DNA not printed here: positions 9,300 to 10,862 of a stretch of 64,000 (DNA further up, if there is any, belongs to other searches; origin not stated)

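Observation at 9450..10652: Flagellar sigma54 activator with no DNA-binding domain, a non-phosphorylatable receiver and a GAYTHA loop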

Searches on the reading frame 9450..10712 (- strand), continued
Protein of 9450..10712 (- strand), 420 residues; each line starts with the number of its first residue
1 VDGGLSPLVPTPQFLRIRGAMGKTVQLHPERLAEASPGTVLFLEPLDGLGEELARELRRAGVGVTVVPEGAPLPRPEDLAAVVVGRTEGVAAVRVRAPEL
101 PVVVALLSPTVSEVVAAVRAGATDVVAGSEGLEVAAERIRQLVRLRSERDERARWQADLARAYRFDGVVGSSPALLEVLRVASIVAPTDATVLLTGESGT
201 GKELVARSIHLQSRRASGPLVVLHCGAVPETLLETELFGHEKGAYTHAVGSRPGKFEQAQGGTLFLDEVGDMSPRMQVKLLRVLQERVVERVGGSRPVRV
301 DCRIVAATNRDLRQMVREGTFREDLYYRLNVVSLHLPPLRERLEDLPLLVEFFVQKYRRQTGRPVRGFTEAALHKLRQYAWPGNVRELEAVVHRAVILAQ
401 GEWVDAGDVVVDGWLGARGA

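Call 9: find_encoding_contigs(protein=P0001, flank=10000, max_places=3)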
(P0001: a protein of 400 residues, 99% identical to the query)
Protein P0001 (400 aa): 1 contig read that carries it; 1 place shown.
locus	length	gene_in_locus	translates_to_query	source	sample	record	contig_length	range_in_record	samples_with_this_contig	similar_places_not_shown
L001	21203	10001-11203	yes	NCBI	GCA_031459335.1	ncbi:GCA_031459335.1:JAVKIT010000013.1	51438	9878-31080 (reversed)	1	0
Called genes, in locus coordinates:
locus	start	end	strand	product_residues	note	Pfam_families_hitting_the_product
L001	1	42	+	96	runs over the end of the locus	PF10135:Rod-binding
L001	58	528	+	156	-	-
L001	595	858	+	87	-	PF04316:FlgM (faint)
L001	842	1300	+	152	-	PF05130:FlgN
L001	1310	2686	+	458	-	PF00460:Flg_bb_rod (weak), PF22638:FlgK_D1, PF06429:Flg_bbr_C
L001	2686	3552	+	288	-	PF00669:Flagellin_N, PF00700:Flagellin_C (weak)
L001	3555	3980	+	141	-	PF02623:FliW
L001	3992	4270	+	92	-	PF02599:CsrA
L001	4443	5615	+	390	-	PF00669:Flagellin_N, PF00700:Flagellin_C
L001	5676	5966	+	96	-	PF03646:FlaG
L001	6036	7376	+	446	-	PF02465:FliD_N, PF07195:FliD_C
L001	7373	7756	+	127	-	PF02561:FliS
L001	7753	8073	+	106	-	-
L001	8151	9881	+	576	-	PF06103:DUF948 (faint), PF20155:TMP_3 (faint), PF00672:HAMP, PF00015:MCPsignal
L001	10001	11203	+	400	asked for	PF00158:Sigma54_activat, PF14532:Sigma54_activ_2, PF07728:AAA_5 (weak), PF25601:AAA_lid_14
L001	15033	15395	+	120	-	PF00072:Response_reg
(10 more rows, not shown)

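Call 10: find_encoding_contigs(protein=P0017, flank=10000, max_places=2)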
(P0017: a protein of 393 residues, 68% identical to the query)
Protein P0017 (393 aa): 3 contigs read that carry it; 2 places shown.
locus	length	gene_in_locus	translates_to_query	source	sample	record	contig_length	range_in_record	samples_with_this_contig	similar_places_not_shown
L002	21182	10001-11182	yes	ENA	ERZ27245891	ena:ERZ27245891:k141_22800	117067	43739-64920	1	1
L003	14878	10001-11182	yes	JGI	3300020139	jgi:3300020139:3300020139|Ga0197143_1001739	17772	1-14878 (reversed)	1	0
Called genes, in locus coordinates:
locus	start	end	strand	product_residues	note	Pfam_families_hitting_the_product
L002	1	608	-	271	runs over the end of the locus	PF00809:Pterin_bind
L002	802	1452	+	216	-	PF02607:B12-binding_2, PF02310:B12-binding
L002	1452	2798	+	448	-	PF01208:URO-D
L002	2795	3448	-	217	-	-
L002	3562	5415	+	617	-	PF00111:Fer2, PF13510:Fer2_4 (faint), PF17651:Raco_middle, PF14574:RACo_C_ter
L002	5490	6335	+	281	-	PF01925:TauE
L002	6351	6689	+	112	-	PF07843:DUF1634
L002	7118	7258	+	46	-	-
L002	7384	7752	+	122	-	PF03551:PadR (weak)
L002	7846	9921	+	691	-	PF04108:ATG17_like (faint), PF08376:NIT, PF00672:HAMP, PF00015:MCPsignal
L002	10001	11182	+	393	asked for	PF00158:Sigma54_activat, PF01078:Mg_chelatase (faint), PF14532:Sigma54_activ_2, PF07728:AAA_5, PF25601:AAA_lid_14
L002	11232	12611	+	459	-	PF13487:HD_5, PF01966:HD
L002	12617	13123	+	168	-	PF01584:CheW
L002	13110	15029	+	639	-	PF01627:Hpt, PF07194:P2, PF02895:H-kinase_dim, PF02518:HATPase_c, PF01584:CheW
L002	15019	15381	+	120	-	PF00072:Response_reg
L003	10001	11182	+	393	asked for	PF00158:Sigma54_activat, PF01078:Mg_chelatase (faint), PF14532:Sigma54_activ_2, PF07728:AAA_5, PF25601:AAA_lid_14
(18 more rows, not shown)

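Call 18: find_related_loci(query=A2, collection=genome_contigs, flank=10000)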
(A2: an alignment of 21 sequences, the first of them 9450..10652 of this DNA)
Query A2 (400 aa) in genome_contigs; peptide patterns used: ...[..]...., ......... (x = any residue, [..] = any of these).
600 stretches matched a pattern (row limit reached: there are more); 598 encode a relative of the query (tblastn E <= 1e-3); the best 80 are kept; 80 distinct loci.
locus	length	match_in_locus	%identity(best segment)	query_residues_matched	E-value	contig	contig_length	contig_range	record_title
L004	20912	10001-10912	51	77-380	9e-95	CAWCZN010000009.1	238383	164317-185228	MAG: uncultured Acidobacteriaceae bacterium isolate MFD01689.bin.2.28 genome assembly, contig: contig_38419, whole genom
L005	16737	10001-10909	51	78-380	4e-94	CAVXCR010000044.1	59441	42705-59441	MAG: Terriglobia bacterium isolate MFD01299.bin.2.147 genome assembly, contig: contig_77548, whole genome shotgun sequen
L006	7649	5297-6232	47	70-385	6e-94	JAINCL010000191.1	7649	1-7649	MAG: Deferribacterales bacterium isolate BIN5 3408, whole genome shotgun sequence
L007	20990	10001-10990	46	58-389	8e-94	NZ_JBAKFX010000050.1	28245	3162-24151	Dethiothermospora halolimnae strain SD1 NODE_50_length_28245_cov_203.539156, whole genome shotgun sequence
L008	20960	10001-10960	49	78-397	2e-93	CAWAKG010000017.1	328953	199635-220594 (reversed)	MAG: uncultured Acidobacteriaceae bacterium isolate MFD02579.bin.1.16 genome assembly, contig: contig_26363, whole genom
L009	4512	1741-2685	43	78-392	5e-93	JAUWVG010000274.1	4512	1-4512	MAG: Candidatus Aminicenantes bacterium isolate CSMAG_2626 CSMAG_2626_k141_1509438_length_4512_cov_15.9245, whole genome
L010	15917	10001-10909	50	78-380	2e-92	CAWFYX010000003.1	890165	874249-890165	MAG: uncultured Acidobacteriaceae bacterium isolate MFD09286.bin.2.100 genome assembly, contig: contig_18237, whole geno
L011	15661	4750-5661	49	77-380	3e-92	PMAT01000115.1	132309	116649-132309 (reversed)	MAG: Acidobacteriaceae bacterium isolate palsa_340 73.20120700_P1D.1_contig_763, whole genome shotgun sequence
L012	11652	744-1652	49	78-380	8e-92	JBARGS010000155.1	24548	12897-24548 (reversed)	MAG: Candidatus Korobacteraceae bacterium isolate MFD06391_ilm_asm_bin32 k127_118272, whole genome shotgun sequence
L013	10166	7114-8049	43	68-388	9e-91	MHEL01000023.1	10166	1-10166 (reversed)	MAG: Nitrospirae bacterium RBG_19FT_COMBO_42_15 rbg_19ft_combo_scaffold_13844, whole genome shotgun sequence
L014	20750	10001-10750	58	146-395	2e-90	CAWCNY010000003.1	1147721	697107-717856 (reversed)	MAG: uncultured Chloroflexia bacterium isolate MFD04944.bin.1.43 genome assembly, contig: contig_28112, whole genome sho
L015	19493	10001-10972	45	68-391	2e-90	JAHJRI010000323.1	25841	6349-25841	MAG: bacterium isolate OS_PC_MetaG.mb.142 OS_PC_MetaG.mb.142_k141_477364, whole genome shotgun sequence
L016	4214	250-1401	44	11-384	2e-90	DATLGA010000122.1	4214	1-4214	MAG TPA_asm: Candidatus Limnocylindrales bacterium isolate SMAG_U13602 k141_8877, whole genome shotgun sequence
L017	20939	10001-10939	48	78-390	7e-90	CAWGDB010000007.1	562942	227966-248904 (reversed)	MAG: uncultured Acidobacteriaceae bacterium isolate MFD02248.bin.1.12 genome assembly, contig: contig_38307, whole genom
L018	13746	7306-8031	59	148-389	2e-91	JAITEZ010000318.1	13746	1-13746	MAG: Deltaproteobacteria bacterium isolate Nm470_bin83 k119_4390286, whole genome shotgun sequence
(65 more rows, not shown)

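Call 19: find_encoding_contigs(protein=P0008, flank=10000, max_places=1)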
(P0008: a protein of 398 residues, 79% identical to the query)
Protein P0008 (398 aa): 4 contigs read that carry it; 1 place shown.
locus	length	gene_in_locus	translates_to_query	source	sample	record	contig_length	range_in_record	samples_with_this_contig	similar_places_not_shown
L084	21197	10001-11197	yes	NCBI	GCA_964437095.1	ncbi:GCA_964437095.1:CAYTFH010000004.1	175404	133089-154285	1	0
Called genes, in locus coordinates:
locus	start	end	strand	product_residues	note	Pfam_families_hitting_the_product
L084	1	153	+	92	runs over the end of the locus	PF10135:Rod-binding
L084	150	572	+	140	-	-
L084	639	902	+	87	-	-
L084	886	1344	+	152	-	PF05130:FlgN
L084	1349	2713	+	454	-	PF00460:Flg_bb_rod, PF22638:FlgK_D1, PF13012:MitMem_reg (faint), PF06429:Flg_bbr_C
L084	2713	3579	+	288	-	PF00669:Flagellin_N, PF00700:Flagellin_C (weak)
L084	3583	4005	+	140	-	PF02623:FliW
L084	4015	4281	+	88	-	PF02599:CsrA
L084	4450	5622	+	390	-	PF00669:Flagellin_N, PF00700:Flagellin_C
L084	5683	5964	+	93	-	PF03646:FlaG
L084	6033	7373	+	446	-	PF02465:FliD_N, PF07196:Flagellin_IN (weak), PF07195:FliD_C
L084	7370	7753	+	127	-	PF02561:FliS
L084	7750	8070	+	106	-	PF05400:FliT (weak)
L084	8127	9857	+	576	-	PF12729:4HB_MCP_1 (weak), PF04108:ATG17_like (faint), PF00672:HAMP, PF00015:MCPsignal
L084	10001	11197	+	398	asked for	PF00158:Sigma54_activat, PF14532:Sigma54_activ_2, PF07728:AAA_5 (weak), PF25601:AAA_lid_14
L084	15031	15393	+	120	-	PF00072:Response_reg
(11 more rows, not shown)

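Call 20: find_encoding_contigs(protein=P0021, flank=10000, max_places=1)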
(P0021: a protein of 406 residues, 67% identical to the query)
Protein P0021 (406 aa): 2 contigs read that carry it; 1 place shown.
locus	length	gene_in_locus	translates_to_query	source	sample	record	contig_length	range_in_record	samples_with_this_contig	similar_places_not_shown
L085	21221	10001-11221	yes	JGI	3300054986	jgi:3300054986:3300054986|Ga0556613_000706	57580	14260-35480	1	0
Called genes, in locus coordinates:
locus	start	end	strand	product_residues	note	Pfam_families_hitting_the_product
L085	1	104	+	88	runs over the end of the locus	PF10135:Rod-binding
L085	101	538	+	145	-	-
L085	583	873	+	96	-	-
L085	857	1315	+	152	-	PF05130:FlgN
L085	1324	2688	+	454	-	PF00460:Flg_bb_rod (weak), PF22638:FlgK_D1, PF06429:Flg_bbr_C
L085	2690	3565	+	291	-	PF00669:Flagellin_N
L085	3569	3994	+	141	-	PF02623:FliW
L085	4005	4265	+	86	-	PF02599:CsrA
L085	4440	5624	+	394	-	PF00669:Flagellin_N, PF00700:Flagellin_C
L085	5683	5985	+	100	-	PF03646:FlaG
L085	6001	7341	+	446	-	PF02465:FliD_N, PF07196:Flagellin_IN (weak), PF07195:FliD_C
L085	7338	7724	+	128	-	PF02561:FliS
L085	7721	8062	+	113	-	-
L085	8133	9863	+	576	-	PF06103:DUF948 (faint), PF05227:CHASE3, PF00672:HAMP, PF00015:MCPsignal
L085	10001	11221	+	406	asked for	PF00158:Sigma54_activat, PF14532:Sigma54_activ_2, PF07728:AAA_5 (weak), PF25601:AAA_lid_14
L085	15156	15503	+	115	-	PF00072:Response_reg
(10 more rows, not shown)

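Call 21: find_encoding_contigs(protein=P0020, flank=10000, max_places=1)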
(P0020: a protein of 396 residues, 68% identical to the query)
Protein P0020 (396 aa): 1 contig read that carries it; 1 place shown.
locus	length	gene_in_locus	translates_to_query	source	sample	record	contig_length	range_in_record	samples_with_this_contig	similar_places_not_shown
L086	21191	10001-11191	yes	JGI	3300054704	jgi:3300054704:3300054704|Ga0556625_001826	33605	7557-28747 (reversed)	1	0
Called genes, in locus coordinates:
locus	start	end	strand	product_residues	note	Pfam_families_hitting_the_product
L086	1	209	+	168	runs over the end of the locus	PF13144:ChapFlgA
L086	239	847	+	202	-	PF02107:FlgH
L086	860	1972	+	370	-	PF02119:FlgI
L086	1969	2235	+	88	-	PF10135:Rod-binding (weak)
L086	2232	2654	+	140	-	-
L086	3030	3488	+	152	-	PF05130:FlgN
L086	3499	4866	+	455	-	PF00460:Flg_bb_rod, PF22638:FlgK_D1, PF06429:Flg_bbr_C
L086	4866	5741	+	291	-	PF00669:Flagellin_N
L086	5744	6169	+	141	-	PF02623:FliW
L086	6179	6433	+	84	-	PF02599:CsrA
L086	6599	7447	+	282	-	PF00669:Flagellin_N, PF00700:Flagellin_C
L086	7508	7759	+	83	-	PF03646:FlaG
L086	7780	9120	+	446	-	PF02465:FliD_N, PF07196:Flagellin_IN, PF07195:FliD_C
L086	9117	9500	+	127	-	PF02561:FliS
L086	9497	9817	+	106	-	PF05400:FliT (weak)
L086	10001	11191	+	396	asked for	PF00158:Sigma54_activat, PF14532:Sigma54_activ_2, PF07728:AAA_5 (weak), PF25601:AAA_lid_14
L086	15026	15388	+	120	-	PF00072:Response_reg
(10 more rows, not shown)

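Call 27: find_encoding_contigs(protein=P0024, flank=10000, max_places=1)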
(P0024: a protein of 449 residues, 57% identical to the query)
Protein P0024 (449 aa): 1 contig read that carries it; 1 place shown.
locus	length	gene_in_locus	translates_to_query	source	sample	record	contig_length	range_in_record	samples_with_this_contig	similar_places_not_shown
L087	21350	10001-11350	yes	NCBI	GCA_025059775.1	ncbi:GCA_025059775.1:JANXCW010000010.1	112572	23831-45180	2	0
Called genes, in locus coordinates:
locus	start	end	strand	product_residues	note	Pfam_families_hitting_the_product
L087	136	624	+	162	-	PF02424:ApbE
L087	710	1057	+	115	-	PF02424:ApbE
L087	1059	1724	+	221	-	PF01794:Ferric_reduct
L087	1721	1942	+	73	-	PF00072:Response_reg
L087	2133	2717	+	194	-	PF00672:HAMP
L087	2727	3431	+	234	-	PF00512:HisKA, PF13581:HATPase_c_2 (weak), PF02518:HATPase_c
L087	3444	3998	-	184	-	PF00149:Metallophos, PF12850:Metallophos_2, PF14582:Metallophos_3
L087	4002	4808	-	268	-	-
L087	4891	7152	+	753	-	PF06808:DctM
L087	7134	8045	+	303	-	PF00491:Arginase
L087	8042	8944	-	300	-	PF00126:HTH_1, PF03466:LysR_substrate, PF12849:PBP_like_2 (weak)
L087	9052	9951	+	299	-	-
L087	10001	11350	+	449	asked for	PF00072:Response_reg, PF00158:Sigma54_activat, PF14532:Sigma54_activ_2, PF00004:AAA (weak), PF07728:AAA_5, PF25601:AAA_lid_14, PF02954:HTH_8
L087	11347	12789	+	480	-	PF00309:Sigma54_AID (weak), PF04963:Sigma54_CBD, PF04545:Sigma70_r4 (faint), PF04552:Sigma54_DBD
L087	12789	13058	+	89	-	PF08712:Nfu_N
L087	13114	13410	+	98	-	PF02686:GatC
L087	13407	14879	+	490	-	PF01425:Amidase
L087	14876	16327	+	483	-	PF02934:GatB_N, PF02637:GatB_Yqey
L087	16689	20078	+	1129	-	PF02811:PHP, PF07733:DNA_pol3_alpha, PF17657:DNA_pol3_finger, PF14579:HHH_6, PF01336:tRNA_anti-codon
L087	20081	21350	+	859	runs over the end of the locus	PF02739:5_3_exonuc_N, PF01367:5_3_exonuc, PF22619:DNA_polI_exo1, PF00476:DNA_pol_A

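Call 28: find_encoding_contigs(protein=P0045, flank=10000, max_places=1)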
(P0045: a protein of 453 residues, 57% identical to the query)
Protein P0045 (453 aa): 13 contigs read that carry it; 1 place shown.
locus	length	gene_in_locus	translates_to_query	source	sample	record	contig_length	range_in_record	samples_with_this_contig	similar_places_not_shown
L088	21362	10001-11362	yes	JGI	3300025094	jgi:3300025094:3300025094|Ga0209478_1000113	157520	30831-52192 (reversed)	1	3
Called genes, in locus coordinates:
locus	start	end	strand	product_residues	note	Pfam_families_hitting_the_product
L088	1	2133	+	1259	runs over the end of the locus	PF00534:Glycos_transf_1, PF13692:Glyco_trans_1_4, PF00535:Glycos_transf_2, PF10111:Glyco_tranf_2_2, PF13641:Glyco_tranf_2_3, PF13632:Glyco_trans_2_3, PF00535:Glycos_transf_2, PF13641:Glyco_tranf_2_3, +7 more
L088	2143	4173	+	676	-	PF00535:Glycos_transf_2, PF23914:TPR_CcmH_CycH (faint), PF12895:ANAPC3 (faint), PF13431:TPR_17 (faint), PF13432:TPR_16 (faint), PF00515:TPR_1 (faint), PF07719:TPR_2 (faint), PF13176:TPR_7 (faint), +4 more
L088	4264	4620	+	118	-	PF03646:FlaG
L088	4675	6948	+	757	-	PF02465:FliD_N, PF07196:Flagellin_IN (faint), PF07195:FliD_C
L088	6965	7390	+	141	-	PF02561:FliS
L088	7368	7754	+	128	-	PF05400:FliT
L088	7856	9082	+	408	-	PF00989:PAS (weak), PF08448:PAS_4 (weak), PF13188:PAS_8, PF13426:PAS_9 (weak), PF00512:HisKA, PF02518:HATPase_c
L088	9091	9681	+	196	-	PF00072:Response_reg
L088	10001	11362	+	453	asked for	PF00072:Response_reg, PF00158:Sigma54_activat, PF14532:Sigma54_activ_2, PF00004:AAA (weak), PF07728:AAA_5, PF25601:AAA_lid_14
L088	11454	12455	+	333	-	PF00072:Response_reg, PF13487:HD_5, PF01966:HD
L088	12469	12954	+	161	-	PF01584:CheW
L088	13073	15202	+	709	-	PF01627:Hpt, PF07194:P2, PF02895:H-kinase_dim, PF02518:HATPase_c, PF01584:CheW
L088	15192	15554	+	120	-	PF00072:Response_reg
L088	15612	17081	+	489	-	PF04963:Sigma54_CBD, PF04545:Sigma70_r4 (faint), PF13560:HTH_31 (faint), PF04552:Sigma54_DBD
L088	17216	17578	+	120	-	PF00460:Flg_bb_rod (weak)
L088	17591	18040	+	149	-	PF00460:Flg_bb_rod (weak), PF06429:Flg_bbr_C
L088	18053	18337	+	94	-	PF02049:FliE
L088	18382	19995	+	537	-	PF01514:YscJ_FliF, PF08345:YscJ_FliF_C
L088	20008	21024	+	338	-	PF03448:MgtE_N (faint), PF14842:FliG_N, PF14841:FliG_M, PF01706:FliG_C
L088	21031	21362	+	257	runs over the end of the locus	PF02108:FliH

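Call 34: predict_structure(alignment_id=A2)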
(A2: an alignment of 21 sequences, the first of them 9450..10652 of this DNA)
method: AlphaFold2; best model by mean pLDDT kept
length: 400 residues; sequences in the alignment: 21
mean_pLDDT: 59.7   pTM: 0.39
mean pLDDT of the five models: 59.7, 58.4, 58.0, 57.6, 55.0
residues with pLDDT >= 90: 49; 70-90: 99; 50-70: 66; < 50: 186
segments of 3 or more residues with pLDDT < 50: 1-14, 139-155, 161-252, 254-256, 264-293, 299-316, 394-400
pLDDT, mean of each block of 10 residues (from residue 1): 27 58 89 92 87 84 90 86 92 85 89 91 83 60 44 48 46 41 36 39 40 38 31 30 41 49 46 35 41 48 38 51 72 69 72 77 65 66 65 48
secondary structure, 60 per line:
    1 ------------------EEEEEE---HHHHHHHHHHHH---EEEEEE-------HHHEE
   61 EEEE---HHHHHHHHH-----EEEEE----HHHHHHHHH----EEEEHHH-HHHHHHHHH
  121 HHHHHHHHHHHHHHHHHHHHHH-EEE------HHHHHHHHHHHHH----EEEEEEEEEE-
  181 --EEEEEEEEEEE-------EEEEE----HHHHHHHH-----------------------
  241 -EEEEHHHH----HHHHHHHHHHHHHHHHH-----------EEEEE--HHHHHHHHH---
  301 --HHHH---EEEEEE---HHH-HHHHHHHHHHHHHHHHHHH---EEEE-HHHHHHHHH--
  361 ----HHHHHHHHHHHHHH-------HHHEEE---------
elements in order: E19-24 H28-39 E43-48 E59-64 H68-76 E82-86 H91-99 E104-107 H112-142 E144-146 H153-165 E170-179 E183-193 E201-205 H210-217 E242-245 H246-249 H254-270 E282-286 H289-297 H303-306 E310-315 H323-341 E345-348 H350-358 H365-378 E389-391

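Call 36: fold_search(model_id=the predicted structure, library=pdb)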
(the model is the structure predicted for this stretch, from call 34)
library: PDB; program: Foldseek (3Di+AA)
matches with E <= 10: 1729; with E <= 0.001: 145
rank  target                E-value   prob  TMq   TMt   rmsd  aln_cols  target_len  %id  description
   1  4l4u                  2.5e-14  1.00  0.26  0.26  17.8       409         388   32  Crystal structure of construct containing A. aeolicus NtrC1 receiver, central and DNA binding domains (released 2013-08-28)
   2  1ny5_B                3.2e-13  1.00  0.25  0.26  18.2       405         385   34  Crystal structure of sigm54 activator (AAA+ ATPase) in the inactive state (released 2003-11-11)
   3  5m7p_B                1.4e-12  1.00  0.24  0.23  16.0       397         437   31  Crystal structure of NtrX from Brucella abortus in complex with ADP processed with the CrystalDirect automated mountin (released 2017-01-25)
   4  1ny5_A                5.7e-12  1.00  0.26  0.27  17.6       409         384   31  Crystal structure of sigm54 activator (AAA+ ATPase) in the inactive state (released 2003-11-11)
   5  5m7o_A                8.2e-12  1.00  0.24  0.22  16.5       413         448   30  Crystal structure of NtrX from Brucella abortus processed with the CrystalDirect automated mounting and cryo-cooling t (released 2017-01-25)
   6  5m7o_B                1.5e-11  1.00  0.24  0.22  16.5       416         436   30  Crystal structure of NtrX from Brucella abortus processed with the CrystalDirect automated mounting and cryo-cooling t (released 2017-01-25)
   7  5m7n_A                3.6e-11  1.00  0.24  0.22  16.0       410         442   30  Crystal structure of NtrX from Brucella abortus in complex with ATP processed with the CrystalDirect automated mountin (released 2017-01-25)
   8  5m7n_B                3.8e-11  1.00  0.25  0.24  16.1       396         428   30  Crystal structure of NtrX from Brucella abortus in complex with ATP processed with the CrystalDirect automated mountin (released 2017-01-25)
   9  5m7p_A                5.1e-11  1.00  0.23  0.22  15.8       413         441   30  Crystal structure of NtrX from Brucella abortus in complex with ADP processed with the CrystalDirect automated mountin (released 2017-01-25)
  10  3dzd_A                5.4e-10  1.00  0.24  0.26  17.4       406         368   31  Crystal structure of sigma54 activator NTRC4 in the inactive state (released 2008-11-25)
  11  5ep0                  2.3e-08  1.00  0.22  0.23  19.4       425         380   29  Quorum-Sensing Signal Integrator LuxO - Receiver+Catalytic Domains (released 2016-04-20)
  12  1ojl_F                5.5e-08  1.00  0.23  0.32  13.5       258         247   45  Crystal structure of a sigma54-activator suggests the mechanism for the conformational switch necessary for sigma54 bi (released 2005-05-19)
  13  7v2b_A                4.1e-07  1.00  0.25  0.26  15.4       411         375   26  Crystal Structure of VpsR display novel dimeric architecture and c-di-GMP binding: mechanistic implications in oligome (released 2022-04-06)
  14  6iy8_B                6.6e-07  1.00  0.22  0.20  14.4       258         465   43  DmpR-phenol complex of Pseudomonas putida (released 2020-06-10)
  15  4lzz_E                1.3e-06  1.00  0.21  0.29  14.5       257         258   40  Nucleotide-induced asymmetry within atpase activator ring drives s54-RNAP interaction and ATP hydrolysis (released 2013-12-04)
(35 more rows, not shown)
